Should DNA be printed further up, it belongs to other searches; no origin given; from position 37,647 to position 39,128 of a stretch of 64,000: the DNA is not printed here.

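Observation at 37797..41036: Decarboxylase-like four-gene cluster lacking a biotinyl domain and a Na+-pump beta subunit, and ending in an OadA/5S-like protein with all catalytic metal ligands replaced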

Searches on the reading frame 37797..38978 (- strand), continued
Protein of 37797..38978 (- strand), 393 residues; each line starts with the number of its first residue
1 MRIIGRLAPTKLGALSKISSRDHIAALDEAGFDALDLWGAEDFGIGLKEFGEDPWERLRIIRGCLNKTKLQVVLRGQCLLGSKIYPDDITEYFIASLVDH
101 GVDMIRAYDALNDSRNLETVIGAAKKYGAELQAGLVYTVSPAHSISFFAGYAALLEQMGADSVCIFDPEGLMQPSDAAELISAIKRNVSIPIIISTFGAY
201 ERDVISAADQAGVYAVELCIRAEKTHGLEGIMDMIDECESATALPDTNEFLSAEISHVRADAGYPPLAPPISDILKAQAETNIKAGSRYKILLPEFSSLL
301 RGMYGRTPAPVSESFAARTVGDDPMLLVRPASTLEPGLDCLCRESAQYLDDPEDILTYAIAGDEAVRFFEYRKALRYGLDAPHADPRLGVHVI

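Call 6: find_homologous_proteins(query=window:37797-38978:-, max_evalue=0.00001)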
Query window:37797-38978:- (393 aa): 168 proteins with E <= 0.00001 among 8000 candidates; the best 120 are listed.
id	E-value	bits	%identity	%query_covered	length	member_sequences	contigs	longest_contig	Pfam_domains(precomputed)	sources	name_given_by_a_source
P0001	7.7e-255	863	99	100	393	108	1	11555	PF02436.24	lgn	-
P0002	3.4e-228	775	89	100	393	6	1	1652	PF02436.24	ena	-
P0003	2.7e-223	759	88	100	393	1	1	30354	PF02436.24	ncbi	ncbi:MAG: hypothetical protein ACI3XO_10450 [Eubacteriales bacterium]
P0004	1.2e-150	520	60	100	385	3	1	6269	PF02436.24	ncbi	-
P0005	7.0e-132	458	93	38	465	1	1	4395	PF00682.26,PF02436.24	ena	-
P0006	3.3e-110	387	46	99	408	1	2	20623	PF02436.24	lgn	-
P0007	4.9e-110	386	47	99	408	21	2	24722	PF02436.24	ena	-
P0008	6.7e-110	386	46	99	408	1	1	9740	PF02436.24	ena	-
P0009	1.1e-109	385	46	99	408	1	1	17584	PF02436.24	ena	-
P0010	1.2e-109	385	46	99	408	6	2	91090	PF02436.24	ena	-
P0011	1.5e-109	385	46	99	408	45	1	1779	PF02436.24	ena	-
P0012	2.3e-109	384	46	99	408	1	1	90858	PF02436.24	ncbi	-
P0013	2.4e-109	384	45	99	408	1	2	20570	PF02436.24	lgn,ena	-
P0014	3.3e-109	384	46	99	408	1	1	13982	PF02436.24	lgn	-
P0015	6.0e-109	383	46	99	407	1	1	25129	PF02436.24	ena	-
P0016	7.0e-109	383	46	99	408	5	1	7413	PF02436.24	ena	-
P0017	8.0e-109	382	48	93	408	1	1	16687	PF02436.24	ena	-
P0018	8.3e-109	382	46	99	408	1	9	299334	PF02436.24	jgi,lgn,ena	-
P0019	1.0e-108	382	46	99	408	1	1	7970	PF02436.24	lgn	-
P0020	1.6e-108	381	46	99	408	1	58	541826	PF02436.24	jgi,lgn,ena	-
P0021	1.6e-108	381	46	99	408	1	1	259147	PF02436.24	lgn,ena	-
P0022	2.3e-108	381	46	99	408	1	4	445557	PF02436.24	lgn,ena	-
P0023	5.2e-108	380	46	99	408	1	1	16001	PF02436.24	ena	-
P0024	5.2e-108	380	46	99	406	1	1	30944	PF02436.24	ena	-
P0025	9.0e-107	376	55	44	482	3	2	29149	PF00682.26,PF02436.24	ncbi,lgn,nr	ncbi:MAG: oxaloacetate decarboxylase subunit alpha [Clostridia bacterium]|nr:oxaloacetate decarboxyl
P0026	9.6e-107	376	47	100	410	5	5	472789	PF02436.24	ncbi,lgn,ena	-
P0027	6.4e-105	370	55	44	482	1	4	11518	PF00682.26,PF02436.24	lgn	-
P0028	1.5e-104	368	46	100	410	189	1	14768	PF02436.24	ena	-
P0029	8.6e-103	363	49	100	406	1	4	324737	PF02436.24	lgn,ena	-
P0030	1.9e-102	361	48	94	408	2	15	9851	PF02436.24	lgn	-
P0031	1.0e-101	359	53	44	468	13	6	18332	PF00682.26,PF02436.24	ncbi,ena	-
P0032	1.6e-100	355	41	93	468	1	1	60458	PF00682.26,PF02436.24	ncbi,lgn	-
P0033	1.6e-90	322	48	84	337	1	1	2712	PF02436.24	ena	-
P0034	1.5e-87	312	47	49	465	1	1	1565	PF00682.26,PF02436.24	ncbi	-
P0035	1.9e-85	305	46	49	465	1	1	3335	PF00682.26,PF02436.24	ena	-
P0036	7.9e-85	303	53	43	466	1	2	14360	PF00682.26,PF02436.24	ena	-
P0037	9.2e-85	303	51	44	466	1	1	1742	PF00682.26,PF02436.24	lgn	-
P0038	2.1e-84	302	47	50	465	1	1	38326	PF00682.26,PF02436.24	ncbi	-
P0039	2.6e-84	302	45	49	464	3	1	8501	PF00682.26,PF02436.24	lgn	-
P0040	4.5e-84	301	43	96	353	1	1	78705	PF02436.24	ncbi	-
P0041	5.0e-84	301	46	49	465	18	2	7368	PF00682.26,PF02436.24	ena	-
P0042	4.7e-83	298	47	44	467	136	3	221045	PF00682.26,PF02436.24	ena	-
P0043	1.4e-82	296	49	44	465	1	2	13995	PF00682.26,PF02436.24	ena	-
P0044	2.1e-81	292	48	45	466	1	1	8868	PF00682.26,PF02436.24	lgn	-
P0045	7.0e-81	290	49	43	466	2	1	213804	PF00682.26,PF02436.24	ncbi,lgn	ncbi:MAG: oxaloacetate decarboxylase subunit alpha [Oscillospiraceae bacterium]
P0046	1.5e-79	286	48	43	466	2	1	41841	PF00682.26,PF02436.24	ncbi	-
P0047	1.6e-78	283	47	43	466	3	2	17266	PF00682.26,PF02436.24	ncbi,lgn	-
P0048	2.3e-78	282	48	43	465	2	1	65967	PF00682.26,PF02436.24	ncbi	-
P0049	3.0e-78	282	47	46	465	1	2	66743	PF00682.26,PF02436.24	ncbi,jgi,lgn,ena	ncbi:MAG: oxaloacetate decarboxylase subunit alpha [Peptostreptococcales bacterium]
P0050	3.2e-77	278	48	45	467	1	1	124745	PF00682.26,PF02436.24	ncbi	-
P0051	8.8e-77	277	50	44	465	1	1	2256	PF00682.26,PF02436.24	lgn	-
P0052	1.4e-75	273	45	46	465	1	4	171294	PF00682.26,PF02436.24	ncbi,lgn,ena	-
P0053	4.3e-75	271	45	43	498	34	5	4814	PF00682.26,PF02436.24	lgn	-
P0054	6.0e-75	271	45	44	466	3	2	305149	PF00682.26,PF02436.24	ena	-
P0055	7.9e-75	271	43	44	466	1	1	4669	PF00682.26,PF02436.24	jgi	jgi:oxaloacetate decarboxylase alpha subunit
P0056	8.6e-75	270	47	44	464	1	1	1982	PF00682.26,PF02436.24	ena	-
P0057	1.3e-74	270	45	44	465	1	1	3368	PF00682.26,PF02436.24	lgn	-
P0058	5.6e-74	268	51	43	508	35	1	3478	PF00682.26,PF02436.24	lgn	-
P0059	1.0e-72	264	45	45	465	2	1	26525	PF00682.26,PF02436.24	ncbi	-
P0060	1.8e-72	263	44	45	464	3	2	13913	PF00682.26,PF02436.24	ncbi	-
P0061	3.2e-72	262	44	44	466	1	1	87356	PF00682.26,PF02436.24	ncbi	-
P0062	4.5e-72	261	48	42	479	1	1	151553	PF00682.26,PF02436.24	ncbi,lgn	-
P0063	6.1e-72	261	33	94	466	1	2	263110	PF00682.26,PF02436.24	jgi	-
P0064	6.4e-71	258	49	43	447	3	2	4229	PF00682.26,PF02436.24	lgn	-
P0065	7.5e-71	257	37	88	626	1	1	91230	PF00682.26,PF00364.29,PF02436.24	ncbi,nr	ncbi:MAG: acetyl-CoA carboxylase biotin carboxyl carrier protein [Peptococcaceae bacterium]|nr:acety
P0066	4.0e-70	255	40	93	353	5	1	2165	PF02436.24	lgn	-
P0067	8.4e-70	254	36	91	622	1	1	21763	PF00682.26,PF00364.29,PF02436.24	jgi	jgi:oxaloacetate decarboxylase (Na+ extruding) subunit alpha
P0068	4.4e-69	252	40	93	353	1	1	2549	PF02436.24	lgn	-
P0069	5.6e-69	251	36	88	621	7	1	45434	PF00682.26,PF00364.29,PF02436.24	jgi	-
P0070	6.8e-69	251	36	88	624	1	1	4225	PF00682.26,PF00364.29,PF02436.24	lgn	-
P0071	2.5e-65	239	46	47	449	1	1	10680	PF00682.26,PF02436.24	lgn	-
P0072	5.1e-65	238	47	44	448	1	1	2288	PF00682.26,PF02436.24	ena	-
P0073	5.3e-65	238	39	49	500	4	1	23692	PF00682.26,PF02436.24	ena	-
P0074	1.4e-64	237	35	88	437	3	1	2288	PF00682.26,PF02436.24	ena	-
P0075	1.5e-64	237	46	44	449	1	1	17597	PF00682.26,PF02436.24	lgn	-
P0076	1.6e-64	237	50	43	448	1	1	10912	PF00682.26,PF02436.24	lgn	-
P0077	5.8e-64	235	49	42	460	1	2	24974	PF00682.26,PF02436.24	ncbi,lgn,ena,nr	ncbi:MAG TPA: oxaloacetate decarboxylase subunit alpha [Cyanobacteria bacterium UBA8530]|nr:oxaloace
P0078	1.4e-63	234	34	88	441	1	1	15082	PF00682.26,PF02436.24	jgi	jgi:oxaloacetate decarboxylase alpha subunit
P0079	8.4e-63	231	48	43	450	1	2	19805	PF00682.26,PF02436.24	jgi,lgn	-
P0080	4.3e-62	229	44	43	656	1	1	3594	PF00682.26,PF00364.29,PF02436.24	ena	-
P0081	3.3e-61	226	44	44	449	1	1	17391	PF00682.26,PF02436.24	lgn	-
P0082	3.8e-61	225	39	64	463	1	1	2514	PF00682.26,PF02436.24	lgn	-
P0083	1.1e-60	224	33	89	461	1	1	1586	PF00682.26,PF02436.24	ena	-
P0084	1.1e-60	224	33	89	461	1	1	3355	PF00682.26,PF02436.24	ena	-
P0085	1.5e-60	224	33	89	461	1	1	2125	PF00682.26,PF02436.24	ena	-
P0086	2.5e-60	223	41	47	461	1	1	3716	PF00682.26,PF02436.24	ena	-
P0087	3.0e-60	223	33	89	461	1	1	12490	PF00682.26,PF02436.24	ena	-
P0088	3.9e-60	222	40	47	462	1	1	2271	PF00682.26,PF02436.24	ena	-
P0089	1.2e-59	221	33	89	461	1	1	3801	PF00682.26,PF02436.24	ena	-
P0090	1.2e-59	221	33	89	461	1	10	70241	PF00682.26,PF02436.24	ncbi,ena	-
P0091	1.2e-59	221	33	89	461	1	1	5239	PF00682.26,PF02436.24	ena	-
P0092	1.2e-59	221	41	47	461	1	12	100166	PF00682.26,PF02436.24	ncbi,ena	-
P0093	1.3e-59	220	43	47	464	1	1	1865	PF00682.26,PF02436.24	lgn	-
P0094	1.6e-59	220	41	47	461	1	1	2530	PF00682.26,PF02436.24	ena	-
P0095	1.8e-59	220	41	47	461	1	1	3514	PF00682.26,PF02436.24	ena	-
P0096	1.8e-59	220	33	90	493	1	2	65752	PF00682.26,PF02436.24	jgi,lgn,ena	-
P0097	2.2e-59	220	38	43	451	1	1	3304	PF00682.26,PF02436.24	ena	-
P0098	5.2e-59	218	43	42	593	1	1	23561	PF25984.1,PF00682.26,PF00364.29,PF02436.24,PF25919.1,PF25917.1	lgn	-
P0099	7.8e-59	218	33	89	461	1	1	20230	PF00682.26,PF02436.24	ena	-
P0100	9.5e-59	218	33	89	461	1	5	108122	PF00682.26,PF02436.24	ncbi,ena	-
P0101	9.6e-59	218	33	88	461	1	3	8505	PF00682.26,PF02436.24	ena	-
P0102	1.5e-58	217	45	42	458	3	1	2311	PF00682.26,PF02436.24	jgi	-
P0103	2.1e-58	216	37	47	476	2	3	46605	PF00682.26,PF02436.24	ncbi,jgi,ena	-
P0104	3.3e-58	216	32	89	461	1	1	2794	PF00682.26,PF02436.24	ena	-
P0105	5.1e-58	215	42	42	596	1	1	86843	PF25984.1,PF00682.26,PF00364.29,PF02436.24,PF25917.1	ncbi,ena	-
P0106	1.0e-57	214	43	45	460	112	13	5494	PF00682.26,PF02436.24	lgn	-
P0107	2.3e-57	213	40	47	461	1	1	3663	PF00682.26,PF02436.24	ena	-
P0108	9.0e-57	211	39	51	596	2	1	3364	PF25984.1,PF00682.26,PF00364.29,PF02436.24,PF25919.1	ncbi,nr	ncbi:MAG: sodium-extruding oxaloacetate decarboxylase subunit alpha [Gammaproteobacteria bacterium]|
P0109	1.4e-56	210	45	43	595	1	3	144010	PF25973.1,PF25984.1,PF00682.26,PF00364.29,PF02436.24,PF25919.1,PF25917.1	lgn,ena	-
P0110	1.5e-56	210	45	43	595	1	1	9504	PF25973.1,PF25984.1,PF00682.26,PF00364.29,PF02436.24,PF25919.1,PF25917.1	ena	-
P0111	2.1e-56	210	41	58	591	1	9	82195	PF00682.26,PF00364.29,PF02436.24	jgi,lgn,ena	jgi:oxaloacetate decarboxylase alpha subunit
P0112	2.3e-56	210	47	42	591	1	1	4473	PF25984.1,PF00682.26,PF00364.29,PF02436.24,PF25917.1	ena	-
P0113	3.0e-56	209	45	43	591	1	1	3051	PF25973.1,PF25984.1,PF00682.26,PF00364.29,PF02436.24,PF25919.1,PF25917.1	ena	-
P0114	3.0e-56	209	45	43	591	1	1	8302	PF25973.1,PF25984.1,PF00682.26,PF00364.29,PF02436.24,PF25919.1,PF25917.1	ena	-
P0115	4.3e-56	209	47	42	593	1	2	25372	PF25984.1,PF00682.26,PF00364.29,PF02436.24,PF25919.1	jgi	-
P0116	4.3e-56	209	47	42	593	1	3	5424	PF25984.1,PF00682.26,PF00364.29,PF02436.24,PF25919.1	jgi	-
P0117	4.6e-56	209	41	57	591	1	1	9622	PF25984.1,PF00682.26,PF00364.29,PF02436.24,PF25917.1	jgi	jgi:oxaloacetate decarboxylase alpha subunit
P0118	4.9e-56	209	34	88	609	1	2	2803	PF25973.1,PF00682.26,PF00364.29,PF02436.24,PF25917.1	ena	-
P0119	5.3e-56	209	46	42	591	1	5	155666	PF25984.1,PF00682.26,PF00364.29,PF02436.24,PF25917.1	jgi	-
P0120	7.1e-56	208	41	43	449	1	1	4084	PF00682.26,PF02436.24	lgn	-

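Call 8: find_encoding_contigs(protein=P0020, flank=10000, max_places=3)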
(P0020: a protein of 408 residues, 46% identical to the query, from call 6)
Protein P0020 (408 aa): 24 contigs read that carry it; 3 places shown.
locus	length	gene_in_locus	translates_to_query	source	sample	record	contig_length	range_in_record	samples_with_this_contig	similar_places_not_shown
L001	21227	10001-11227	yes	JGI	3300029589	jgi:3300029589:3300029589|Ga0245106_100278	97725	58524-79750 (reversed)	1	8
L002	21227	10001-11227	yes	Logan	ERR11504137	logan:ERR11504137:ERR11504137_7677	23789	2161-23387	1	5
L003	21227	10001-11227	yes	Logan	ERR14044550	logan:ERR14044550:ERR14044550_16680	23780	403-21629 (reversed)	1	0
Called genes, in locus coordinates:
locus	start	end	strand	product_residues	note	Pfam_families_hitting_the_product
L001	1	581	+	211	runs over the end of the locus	PF13189:Cytidylate_kin2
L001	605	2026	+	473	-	PF13472:Lipase_GDSL_2, PF16255:Lipase_GDSL_lke (weak)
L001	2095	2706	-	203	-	PF00702:Hydrolase, PF13419:HAD_2, PF13242:Hydrolase_like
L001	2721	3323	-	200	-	-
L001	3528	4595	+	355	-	PF02899:Phage_int_SAM_1 (faint), PF00589:Phage_integrase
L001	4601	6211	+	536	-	PF00488:MutS_V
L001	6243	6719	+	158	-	PF13412:HTH_24 (faint), PF01037:AsnC_trans_reg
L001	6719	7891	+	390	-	PF00155:Aminotran_1_2, PF01041:DegT_DnrJ_EryC1, PF00266:Aminotran_5 (weak), PF01053:Cys_Met_Meta_PP (weak)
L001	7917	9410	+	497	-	PF01039:Carboxyl_trans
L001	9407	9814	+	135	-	-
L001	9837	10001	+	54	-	-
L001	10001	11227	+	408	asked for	PF02436:PYC_OADA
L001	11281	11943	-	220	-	PF01791:DeoC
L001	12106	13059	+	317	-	PF02811:PHP (weak)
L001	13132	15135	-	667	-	PF08486:SpoIID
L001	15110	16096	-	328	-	PF23991:DUF7310 (faint), PF04513:Baculo_PEP_C (weak), PF10498:IFT57 (faint), PF07889:DUF1664 (weak)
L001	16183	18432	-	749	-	PF00521:DNA_topoisoIV, PF03989:DNA_gyraseA_C (faint)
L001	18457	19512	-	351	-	PF01300:Sua5_yciO_yrdC, PF03481:Sua5_C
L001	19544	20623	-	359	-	PF03462:PCRF, PF00472:RF-1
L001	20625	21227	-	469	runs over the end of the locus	PF02127:Peptidase_M18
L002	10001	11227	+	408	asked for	PF02436:PYC_OADA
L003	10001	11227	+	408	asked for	PF02436:PYC_OADA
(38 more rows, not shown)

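Call 10: find_encoding_contigs(protein=P0005, flank=10000, max_places=3)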
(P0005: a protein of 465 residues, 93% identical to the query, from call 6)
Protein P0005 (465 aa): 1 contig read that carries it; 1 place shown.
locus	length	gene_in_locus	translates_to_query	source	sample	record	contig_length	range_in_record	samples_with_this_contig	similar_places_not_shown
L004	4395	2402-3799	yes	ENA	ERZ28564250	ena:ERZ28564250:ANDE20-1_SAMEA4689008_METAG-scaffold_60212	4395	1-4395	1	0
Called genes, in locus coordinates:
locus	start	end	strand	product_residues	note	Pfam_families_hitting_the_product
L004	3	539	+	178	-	?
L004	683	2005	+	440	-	PF01039:Carboxyl_trans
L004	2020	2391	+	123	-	PF25984:BSH_YknX (faint), PF25919:BSH_CusB (faint), PF25917:BSH_RND, PF25973:BSH_CzcB (faint), PF25997:BSH_YhbJ, PF00364:Biotin_lipoyl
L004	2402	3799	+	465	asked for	PF00682:HMGL-like, PF02436:PYC_OADA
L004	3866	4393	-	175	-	?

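Call 14: find_encoding_contigs(protein=P0032, flank=8000, max_places=2)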
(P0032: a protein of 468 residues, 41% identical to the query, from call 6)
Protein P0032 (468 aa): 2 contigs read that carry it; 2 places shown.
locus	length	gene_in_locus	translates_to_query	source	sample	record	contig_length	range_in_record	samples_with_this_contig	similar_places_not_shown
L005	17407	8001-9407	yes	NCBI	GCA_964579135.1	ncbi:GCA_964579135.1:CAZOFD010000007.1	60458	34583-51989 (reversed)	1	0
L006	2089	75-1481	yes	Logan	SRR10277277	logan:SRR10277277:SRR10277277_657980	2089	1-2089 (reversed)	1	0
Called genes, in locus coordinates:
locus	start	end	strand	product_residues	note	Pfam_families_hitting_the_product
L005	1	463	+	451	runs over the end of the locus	PF10923:BrxC_BrxD, PF13191:AAA_16 (weak)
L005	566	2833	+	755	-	PF04851:ResIII (weak), PF00270:DEAD, PF00271:Helicase_C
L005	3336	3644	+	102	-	-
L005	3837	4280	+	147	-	PF22811:Zn_ribbon_NrdR, PF03477:ATP-cone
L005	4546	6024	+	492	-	PF01039:Carboxyl_trans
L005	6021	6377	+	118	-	PF04277:OAD_gamma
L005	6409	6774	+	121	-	PF25919:BSH_CusB (weak), PF00364:Biotin_lipoyl, PF25973:BSH_CzcB (weak)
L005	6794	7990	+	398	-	PF03977:OAD_beta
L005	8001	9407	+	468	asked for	PF00682:HMGL-like, PF02436:PYC_OADA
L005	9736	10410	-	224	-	PF01791:DeoC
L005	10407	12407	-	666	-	PF08486:SpoIID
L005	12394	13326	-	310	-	-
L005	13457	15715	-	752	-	PF00521:DNA_topoisoIV, PF03989:DNA_gyraseA_C (faint)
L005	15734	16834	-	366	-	PF01300:Sua5_yciO_yrdC, PF03481:Sua5_C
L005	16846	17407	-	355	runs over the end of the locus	PF03462:PCRF, PF00472:RF-1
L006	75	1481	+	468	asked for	PF00682:HMGL-like, PF02436:PYC_OADA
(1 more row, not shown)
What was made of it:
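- An intact orthologous operon exists next to the same downstream neighbours in a relative (call 14).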
